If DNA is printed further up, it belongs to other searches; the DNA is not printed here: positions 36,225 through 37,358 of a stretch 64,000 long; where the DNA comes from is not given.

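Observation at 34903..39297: Operon ogg, glmU-like (degenerate nucleotidyltransferase motif), MBL-fold hydrolase and GAF/HD-GYP phosphodiesterase.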

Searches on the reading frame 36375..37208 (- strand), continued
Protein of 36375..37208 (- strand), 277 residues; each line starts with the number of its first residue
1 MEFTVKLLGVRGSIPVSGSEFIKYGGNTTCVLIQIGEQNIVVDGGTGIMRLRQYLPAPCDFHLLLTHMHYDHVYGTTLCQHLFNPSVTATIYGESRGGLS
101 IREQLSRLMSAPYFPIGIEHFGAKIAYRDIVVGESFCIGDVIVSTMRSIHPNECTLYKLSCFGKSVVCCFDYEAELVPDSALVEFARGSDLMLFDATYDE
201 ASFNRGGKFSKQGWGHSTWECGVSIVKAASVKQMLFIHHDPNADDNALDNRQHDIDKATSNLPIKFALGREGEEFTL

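Call 84: predict_structure(alignment_id=A5)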
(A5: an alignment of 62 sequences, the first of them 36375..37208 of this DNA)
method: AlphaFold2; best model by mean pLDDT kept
length: 277 residues; sequences in the alignment: 62
mean_pLDDT: 94.2   pTM: 0.92
mean pLDDT of the five models: 94.2, 94.0, 93.9, 93.9, 93.4
residues with pLDDT >= 90: 234; 70-90: 38; 50-70: 5; < 50: 0
segments of 3 or more residues with pLDDT < 50: none
pLDDT, mean of each block of 10 residues (from residue 1): 95 93 97 98 98 96 96 94 98 97 94 90 98 98 96 95 97 86 98 93 74 80 96 94 95 97 97 97
secondary structure, 60 per line:
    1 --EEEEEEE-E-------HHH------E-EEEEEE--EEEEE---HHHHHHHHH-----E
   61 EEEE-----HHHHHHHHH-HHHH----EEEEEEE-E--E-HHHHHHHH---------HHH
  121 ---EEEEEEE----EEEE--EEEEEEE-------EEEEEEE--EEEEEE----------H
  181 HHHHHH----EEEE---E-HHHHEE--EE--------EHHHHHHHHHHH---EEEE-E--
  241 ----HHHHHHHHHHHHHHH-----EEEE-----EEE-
elements in order: E3-9 E30-35 E38-42 H46-54 E60-64 H70-78 H80-83 E88-94 H101-108 E124-130 E135-138 E141-147 E155-161 E164-169 H180-186 E191-194 H200-203 H219-229 E233-236 H245-259 E265-268 E274-276

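Call 86: fold_search(model_id=the predicted structure, library=pdb)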
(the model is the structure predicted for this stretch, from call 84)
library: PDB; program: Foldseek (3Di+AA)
matches with E <= 10: 675; with E <= 0.001: 237
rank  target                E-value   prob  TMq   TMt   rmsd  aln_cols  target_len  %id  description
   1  1zkp_A                3.8e-15  1.00  0.72  0.79   4.2       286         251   18  1.5A Resolution Crystal Structure of a Metallo Beta Lactamase Family Protein, the ELAC Homolgue of Bacillus anthracis, (released 2005-06-21)
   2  6kns_B                4.0e-15  1.00  0.69  0.79   4.3       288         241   18  Crystal structure of the metallo-beta-lactamase fold protein YhfI from Bacillus subtilis (space group I4122) (released 2019-09-18)
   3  1zkp_B                5.9e-15  1.00  0.72  0.78   4.1       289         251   18  1.5A Resolution Crystal Structure of a Metallo Beta Lactamase Family Protein, the ELAC Homolgue of Bacillus anthracis, (released 2005-06-21)
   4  1zkp_C                7.0e-15  1.00  0.71  0.79   4.3       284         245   19  1.5A Resolution Crystal Structure of a Metallo Beta Lactamase Family Protein, the ELAC Homolgue of Bacillus anthracis, (released 2005-06-21)
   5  6kns_C                7.4e-15  1.00  0.70  0.79   4.5       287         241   18  Crystal structure of the metallo-beta-lactamase fold protein YhfI from Bacillus subtilis (space group I4122) (released 2019-09-18)
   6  6kns_A                9.2e-15  1.00  0.69  0.78   4.8       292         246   17  Crystal structure of the metallo-beta-lactamase fold protein YhfI from Bacillus subtilis (space group I4122) (released 2019-09-18)
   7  6kns_D                1.9e-14  1.00  0.71  0.81   4.0       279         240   19  Crystal structure of the metallo-beta-lactamase fold protein YhfI from Bacillus subtilis (space group I4122) (released 2019-09-18)
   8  6knt_B                1.4e-13  1.00  0.73  0.81   3.8       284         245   19  Crystal structure of the metallo-beta-lactamase fold protein YhfI from Bacillus subtilis (space group P4332) (released 2019-09-18)
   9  6knt_C                2.0e-13  1.00  0.68  0.76   5.0       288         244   18  Crystal structure of the metallo-beta-lactamase fold protein YhfI from Bacillus subtilis (space group P4332) (released 2019-09-18)
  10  1y44_A                6.1e-12  1.00  0.72  0.74   4.0       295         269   21  Crystal structure of RNase Z (released 2005-01-25)
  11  6b9v_B                1.4e-11  1.00  0.65  0.71   4.3       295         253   16  Crystal Structure of a New Diphosphatase from the PhnP Family (released 2018-10-17)
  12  6b9v_A                1.9e-11  1.00  0.66  0.71   4.2       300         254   17  Crystal Structure of a New Diphosphatase from the PhnP Family (released 2018-10-17)
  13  3g1p_B                2.1e-11  1.00  0.65  0.71   4.8       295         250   15  Crystals structure of PhnP from E.coli K-12 (released 2009-03-03)
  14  7bz3_A                2.5e-11  1.00  0.74  0.61   4.6       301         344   14  The mutant variant of PNGM-1. H257 was substituted for alanine to study substrate binding. (released 2021-04-28)
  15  7bz1_A                2.8e-11  1.00  0.69  0.54   6.1       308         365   14  The mutant variant of PNGM-1. H96 was substituted for alanine to study metal coordination. (released 2021-04-28)
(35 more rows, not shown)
